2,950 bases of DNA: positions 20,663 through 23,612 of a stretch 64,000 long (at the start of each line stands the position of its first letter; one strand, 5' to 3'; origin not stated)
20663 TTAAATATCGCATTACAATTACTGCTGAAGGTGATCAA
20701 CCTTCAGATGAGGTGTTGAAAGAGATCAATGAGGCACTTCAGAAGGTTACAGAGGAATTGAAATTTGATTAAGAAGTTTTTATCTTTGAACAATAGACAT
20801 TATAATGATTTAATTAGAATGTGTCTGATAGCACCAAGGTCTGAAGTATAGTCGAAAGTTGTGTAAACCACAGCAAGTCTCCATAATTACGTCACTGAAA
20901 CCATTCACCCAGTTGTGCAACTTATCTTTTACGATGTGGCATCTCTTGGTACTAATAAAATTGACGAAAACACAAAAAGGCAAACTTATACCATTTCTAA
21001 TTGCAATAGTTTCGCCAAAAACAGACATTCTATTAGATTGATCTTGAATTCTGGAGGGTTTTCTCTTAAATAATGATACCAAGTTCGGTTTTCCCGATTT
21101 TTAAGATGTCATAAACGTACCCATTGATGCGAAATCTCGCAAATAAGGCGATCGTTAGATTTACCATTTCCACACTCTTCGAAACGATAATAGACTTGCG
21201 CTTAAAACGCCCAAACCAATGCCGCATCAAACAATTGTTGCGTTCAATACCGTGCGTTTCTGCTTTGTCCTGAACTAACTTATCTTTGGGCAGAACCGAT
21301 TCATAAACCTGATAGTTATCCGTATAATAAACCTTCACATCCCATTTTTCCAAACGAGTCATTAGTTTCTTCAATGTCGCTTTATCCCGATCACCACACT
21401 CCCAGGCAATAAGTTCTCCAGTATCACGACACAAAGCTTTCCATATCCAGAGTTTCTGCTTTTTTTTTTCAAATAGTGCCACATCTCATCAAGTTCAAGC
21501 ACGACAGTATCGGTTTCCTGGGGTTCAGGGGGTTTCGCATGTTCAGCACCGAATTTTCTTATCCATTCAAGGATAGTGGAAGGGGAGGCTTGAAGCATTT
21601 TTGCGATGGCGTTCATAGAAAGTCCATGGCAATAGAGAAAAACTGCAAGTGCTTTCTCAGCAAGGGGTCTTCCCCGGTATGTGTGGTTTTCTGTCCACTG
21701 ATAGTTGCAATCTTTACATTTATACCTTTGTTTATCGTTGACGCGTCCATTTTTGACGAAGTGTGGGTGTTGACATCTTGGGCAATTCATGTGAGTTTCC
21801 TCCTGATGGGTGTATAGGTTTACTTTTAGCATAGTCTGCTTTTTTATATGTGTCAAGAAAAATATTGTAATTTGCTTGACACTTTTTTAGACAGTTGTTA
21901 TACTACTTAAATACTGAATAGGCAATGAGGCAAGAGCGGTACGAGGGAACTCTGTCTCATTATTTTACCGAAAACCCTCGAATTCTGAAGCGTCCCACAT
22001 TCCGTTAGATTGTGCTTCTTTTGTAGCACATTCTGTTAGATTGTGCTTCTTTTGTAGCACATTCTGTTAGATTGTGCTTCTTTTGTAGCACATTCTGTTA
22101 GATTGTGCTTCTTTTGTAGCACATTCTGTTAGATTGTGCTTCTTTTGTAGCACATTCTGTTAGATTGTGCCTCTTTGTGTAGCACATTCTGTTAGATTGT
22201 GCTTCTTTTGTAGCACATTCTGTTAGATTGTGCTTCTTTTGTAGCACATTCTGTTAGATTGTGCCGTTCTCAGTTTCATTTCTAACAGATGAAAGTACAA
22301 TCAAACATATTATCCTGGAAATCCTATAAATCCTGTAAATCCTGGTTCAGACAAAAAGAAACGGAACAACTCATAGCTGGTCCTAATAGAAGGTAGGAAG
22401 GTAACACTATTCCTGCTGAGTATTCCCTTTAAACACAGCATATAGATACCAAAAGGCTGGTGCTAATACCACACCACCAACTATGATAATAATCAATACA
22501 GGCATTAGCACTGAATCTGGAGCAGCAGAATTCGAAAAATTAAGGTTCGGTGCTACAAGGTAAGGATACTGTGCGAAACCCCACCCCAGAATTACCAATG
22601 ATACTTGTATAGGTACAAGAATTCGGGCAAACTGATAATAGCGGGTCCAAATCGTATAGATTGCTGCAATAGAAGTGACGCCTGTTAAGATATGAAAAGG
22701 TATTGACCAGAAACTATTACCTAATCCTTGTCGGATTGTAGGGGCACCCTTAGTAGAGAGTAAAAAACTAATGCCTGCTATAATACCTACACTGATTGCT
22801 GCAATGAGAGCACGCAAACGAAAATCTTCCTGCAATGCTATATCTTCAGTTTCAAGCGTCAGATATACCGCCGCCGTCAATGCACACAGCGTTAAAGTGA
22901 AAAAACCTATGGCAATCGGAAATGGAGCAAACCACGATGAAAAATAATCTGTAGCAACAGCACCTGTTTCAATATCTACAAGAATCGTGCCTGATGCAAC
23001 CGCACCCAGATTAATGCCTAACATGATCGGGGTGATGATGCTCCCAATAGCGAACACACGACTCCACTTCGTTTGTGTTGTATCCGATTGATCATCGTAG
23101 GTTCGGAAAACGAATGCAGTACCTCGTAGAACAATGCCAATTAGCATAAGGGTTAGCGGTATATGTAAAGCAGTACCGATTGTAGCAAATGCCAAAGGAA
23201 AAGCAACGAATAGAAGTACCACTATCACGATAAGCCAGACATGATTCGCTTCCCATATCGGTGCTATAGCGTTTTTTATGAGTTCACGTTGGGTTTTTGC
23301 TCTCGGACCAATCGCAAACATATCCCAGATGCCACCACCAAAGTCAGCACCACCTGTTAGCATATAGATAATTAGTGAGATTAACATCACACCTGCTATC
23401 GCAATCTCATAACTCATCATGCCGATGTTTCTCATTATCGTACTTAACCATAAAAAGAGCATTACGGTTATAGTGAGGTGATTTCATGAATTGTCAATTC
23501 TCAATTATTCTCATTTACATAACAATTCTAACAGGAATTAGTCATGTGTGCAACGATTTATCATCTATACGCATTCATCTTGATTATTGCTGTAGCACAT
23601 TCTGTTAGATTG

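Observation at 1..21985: A ~22-kb defence island: FRG-TPR giant, SIR2+NACHT pair, a helicase/HEPN-like/DUF1156-methylase/DUF499-ATPase block, and an IS1 at the boundary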

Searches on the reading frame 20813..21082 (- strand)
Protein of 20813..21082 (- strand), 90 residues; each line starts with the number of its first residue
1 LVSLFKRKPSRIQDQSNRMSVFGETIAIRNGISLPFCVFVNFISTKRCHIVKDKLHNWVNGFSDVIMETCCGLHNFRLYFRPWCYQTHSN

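Call 20: search_protein_families(library=pfam, proteins=[window:20813-21082:-], max_evalue=0.01)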
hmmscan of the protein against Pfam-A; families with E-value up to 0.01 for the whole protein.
window:20813-21082:- (90 aa): 0 families

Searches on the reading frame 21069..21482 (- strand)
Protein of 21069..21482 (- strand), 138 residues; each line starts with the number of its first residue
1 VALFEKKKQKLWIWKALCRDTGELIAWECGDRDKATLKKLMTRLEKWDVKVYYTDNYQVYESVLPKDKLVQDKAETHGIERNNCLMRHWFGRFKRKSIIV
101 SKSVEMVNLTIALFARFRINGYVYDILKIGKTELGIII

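Call 6: search_protein_families(library=pfam, proteins=[window:21069-21482:-], max_evalue=0.01)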
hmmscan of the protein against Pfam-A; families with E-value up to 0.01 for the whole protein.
window:21069-21482:- (138 aa): 1 family
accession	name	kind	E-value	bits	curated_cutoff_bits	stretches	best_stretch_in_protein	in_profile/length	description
PF03400.19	DDE_Tnp_IS1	-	1.4e-21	77.6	24.1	1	7-114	17-124/131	IS1 transposase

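Call 7: search_protein_families(library=padloc, proteins=[window:21069-21482:-], max_evalue=0.01)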
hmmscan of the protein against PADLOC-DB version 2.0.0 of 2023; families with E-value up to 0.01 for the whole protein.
window:21069-21482:- (138 aa): 0 families

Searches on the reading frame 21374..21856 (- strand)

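Call 6: search_protein_families(library=pfam, proteins=[window:21374-21856:-], max_evalue=0.01)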
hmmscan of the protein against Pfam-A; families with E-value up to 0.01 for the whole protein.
window:21374-21856:- (161 aa): 9 families
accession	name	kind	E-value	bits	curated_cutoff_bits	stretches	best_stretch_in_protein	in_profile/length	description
PF13384.12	HTH_23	-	9.5e-06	25.7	24.6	1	66-102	5-41/50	Homeodomain-like domain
PF06056.18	Terminase_5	-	0.0001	22.6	20.3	1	69-109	4-44/58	Putative ATPase subunit of terminase (gpP-like)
PF13936.12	HTH_38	-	0.00021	21.4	27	1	74-95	16-37/44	Helix-turn-helix domain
PF13518.12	HTH_28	-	0.00053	20.5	25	1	67-104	1-38/52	Helix-turn-helix domain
PF12760.12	Zn_ribbon_IS1595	-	0.0011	19.3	25.4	1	22-53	18-46/46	Transposase zinc-ribbon domain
PF03811.18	Zn_ribbon_InsA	-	0.0012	19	26.1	1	24-50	7-34/35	InsA N-terminal domain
PF14354.12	Lar_restr_allev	-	0.0022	18.6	28.6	1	22-61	3-40/58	Restriction alleviation protein Lar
PF15978.11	TnsD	-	0.0037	16.8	32.4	1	67-132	188-252/355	Tn7-like transposition protein D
PF08274.17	Zn_Ribbon_YjdM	-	0.007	16.8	30.8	0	15-30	12-27/30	PhnA Zinc-Ribbon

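Call 7: search_protein_families(library=padloc, proteins=[window:21374-21856:-], max_evalue=0.01)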
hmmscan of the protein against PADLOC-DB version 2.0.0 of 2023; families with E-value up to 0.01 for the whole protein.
window:21374-21856:- (161 aa): 0 families

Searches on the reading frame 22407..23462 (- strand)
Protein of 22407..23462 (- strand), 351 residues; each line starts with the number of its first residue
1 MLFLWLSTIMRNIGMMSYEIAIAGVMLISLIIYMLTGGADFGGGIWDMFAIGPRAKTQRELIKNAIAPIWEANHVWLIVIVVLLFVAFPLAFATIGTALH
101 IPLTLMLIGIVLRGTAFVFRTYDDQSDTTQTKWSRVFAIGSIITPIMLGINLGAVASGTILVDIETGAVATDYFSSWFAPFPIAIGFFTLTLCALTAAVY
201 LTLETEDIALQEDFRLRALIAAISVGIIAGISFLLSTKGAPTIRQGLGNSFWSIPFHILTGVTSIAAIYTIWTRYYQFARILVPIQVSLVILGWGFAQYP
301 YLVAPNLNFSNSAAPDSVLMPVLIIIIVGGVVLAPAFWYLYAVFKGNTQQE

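Call 10: search_protein_families(library=pfam, proteins=[window:22410-23462:-], max_evalue=0.00001)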
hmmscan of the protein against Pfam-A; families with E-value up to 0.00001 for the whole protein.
window:22410-23462:- (351 aa): 1 family
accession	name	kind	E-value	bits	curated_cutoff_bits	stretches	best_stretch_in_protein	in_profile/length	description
PF02322.20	Cyt_bd_oxida_II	-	1.2e-68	232.2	35.6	1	20-344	3-302/302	Cytochrome bd terminal oxidase subunit II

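Call 12: find_related_loci(query=window:22410-23462:-, collection=genome_contigs, flank=10000)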
Query window:22410-23462:- (351 aa) in genome_contigs; peptide patterns used: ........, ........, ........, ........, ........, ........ (x = any residue, [..] = any of these).
600 stretches matched a pattern (row limit reached: there are more); 577 encode a relative of the query (tblastn E <= 1e-3); the best 80 are kept; 80 distinct loci.
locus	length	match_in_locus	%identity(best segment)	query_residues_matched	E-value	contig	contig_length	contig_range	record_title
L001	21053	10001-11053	95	1-351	0e+0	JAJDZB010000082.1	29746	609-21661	MAG: Candidatus Poribacteria bacterium isolate jk18x34bins.64 k141_476699, whole genome shotgun sequence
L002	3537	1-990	96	22-351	0e+0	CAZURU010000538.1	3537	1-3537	MAG TPA_asm: uncultured bacterium isolate SRP109090_co2_4 genome assembly, contig: NODE_40438_length_3537_cov_6.269673,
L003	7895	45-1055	93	15-351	0e+0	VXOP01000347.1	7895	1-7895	MAG: Candidatus Poribacteria bacterium isolate SB0662_bin_35 NODE_6661_length_7895_cov_29.079974, whole genome shotgun s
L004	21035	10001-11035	79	3-347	0e+0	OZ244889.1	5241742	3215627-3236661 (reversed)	MAG: Candidatus Poribacteria bacterium isolate e98e4a03-ae45-434a-8c9f-424be2589405 genome assembly, chromosome: 1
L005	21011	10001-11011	79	15-351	8e-180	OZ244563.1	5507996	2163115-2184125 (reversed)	MAG: Candidatus Poribacteria bacterium isolate ff81fa92-488d-40f9-821d-30cdc2806971 genome assembly, chromosome: 1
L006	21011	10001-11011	79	15-351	2e-179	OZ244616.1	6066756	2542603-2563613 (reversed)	MAG: Candidatus Poribacteria bacterium isolate e5250d40-67f0-410b-965f-0d198546f1b0 genome assembly, chromosome: 1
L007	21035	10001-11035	78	3-347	2e-179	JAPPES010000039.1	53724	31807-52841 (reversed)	MAG: Candidatus Poribacteria bacterium isolate RHO1_bin_11 NODE_1335_length_53724_cov_19.066929, whole genome shotgun se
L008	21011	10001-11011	78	15-351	3e-178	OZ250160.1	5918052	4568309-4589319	MAG: Candidatus Poribacteria bacterium isolate 8ae7ebc5-6e71-4186-9c0c-d873ebd224b0 genome assembly, chromosome: 1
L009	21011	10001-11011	80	15-351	5e-175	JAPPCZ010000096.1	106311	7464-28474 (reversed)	MAG: Candidatus Poribacteria bacterium isolate IRC4_bin_14 NODE_206_length_106311_cov_20.7849, whole genome shotgun sequ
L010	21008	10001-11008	75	15-350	1e-170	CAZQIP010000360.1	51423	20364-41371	MAG TPA_asm: uncultured bacterium isolate SRP338948_co1_32 genome assembly, contig: k141_492423, whole genome shotgun se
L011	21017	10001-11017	74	12-350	1e-169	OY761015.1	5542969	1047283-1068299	MAG: Candidatus Poribacteria bacterium isolate b26c8cc1-2726-459c-8d02-9adedbaa8fd6 genome assembly, chromosome: 2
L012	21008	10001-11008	75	15-350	1e-169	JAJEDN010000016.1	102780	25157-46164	MAG: Candidatus Poribacteria bacterium isolate p16x33bins.23 k141_449003, whole genome shotgun sequence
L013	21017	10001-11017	75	11-350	7e-170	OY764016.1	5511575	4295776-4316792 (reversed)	MAG: Candidatus Poribacteria bacterium isolate 9fae2ea3-c9b7-404b-9456-b4c0b6541956 genome assembly, chromosome: 1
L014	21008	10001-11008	74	15-350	6e-169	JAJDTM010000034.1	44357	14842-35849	MAG: Candidatus Poribacteria bacterium isolate jk18x1bzbins.25 k141_331615, whole genome shotgun sequence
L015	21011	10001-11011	75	15-351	1e-168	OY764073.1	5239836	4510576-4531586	MAG: Candidatus Poribacteria bacterium isolate c0dbee2e-4153-42cb-9392-5991059e4d04 genome assembly, chromosome: 1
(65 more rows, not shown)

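Call 13: find_encoding_contigs(protein=window:22407-23462:-, flank=10000, max_places=6)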
Protein window:22407-23462:- (351 aa): no gene with exactly this product is on record in the collection.

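Call 20: search_protein_families(library=pfam, proteins=[L001:11293-13032:-, L001:11147-11404:+], max_evalue=0.01)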
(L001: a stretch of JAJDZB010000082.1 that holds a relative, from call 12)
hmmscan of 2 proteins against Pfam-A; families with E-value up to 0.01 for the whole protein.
L001:11293-13032:- (580 aa): 2 families
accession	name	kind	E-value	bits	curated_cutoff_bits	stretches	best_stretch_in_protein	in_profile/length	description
PF03235.19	GmrSD_N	-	1.8e-32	113.6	33.2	1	18-264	1-198/199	GmrSD restriction endonuclease, N-terminal domain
PF07510.16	GmrSD_C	-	0.0016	18.8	23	1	445-530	23-108/138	GmrSD restriction endonucleases, C-terminal domain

L001:11147-11404:+ (86 aa): 0 families

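Call 54: search_protein_families(library=padloc, proteins=[L001:11293-13032:-], max_evalue=0.001)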
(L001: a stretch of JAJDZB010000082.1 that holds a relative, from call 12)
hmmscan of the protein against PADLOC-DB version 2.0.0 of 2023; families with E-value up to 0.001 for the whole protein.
L001:11293-13032:- (580 aa): 16 families
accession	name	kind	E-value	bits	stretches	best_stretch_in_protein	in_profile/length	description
PDLC04709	PDC-M55C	-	4.6e-27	92.9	2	17-127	16-124/554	-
PDLC04151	HEC-05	-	2.1e-21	74.3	1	14-575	24-594/600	-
PDLC04150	HEC-05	-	3.5e-14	50.6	1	15-261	7-257/583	-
PDLC03877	NsnA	-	1.2e-12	45.8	1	12-281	47-217/385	-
PDLC04157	HEC-06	-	8.4e-09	32.6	1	8-261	1-230/558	-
PDLC04155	HEC-06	-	2.7e-08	30.7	1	26-315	17-286/562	-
PDLC02695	Orf5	-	8.3e-08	29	1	27-106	17-92/601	Orf5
PDLC04153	HEC-05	-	1.8e-07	27.8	1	15-117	6-120/621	-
PDLC04154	HEC-06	-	8.2e-07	26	0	8-105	4-85/569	-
PDLC02687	Orf5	-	1.2e-06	25.6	0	15-108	5-80/543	Orf5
PDLC02686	Orf5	-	1.7e-06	24.8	1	26-110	17-94/566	Orf5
PDLC02701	Orf5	-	2.8e-06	24.1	0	31-112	21-101/596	Orf5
PDLC02786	SspE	-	5e-06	23.1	1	26-112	20-103/766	SspE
PDLC02693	Orf5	-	6.1e-06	23.5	1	28-260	7-207/543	Orf5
PDLC02791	SspE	-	1.3e-05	21.6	1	11-115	3-111/775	SspE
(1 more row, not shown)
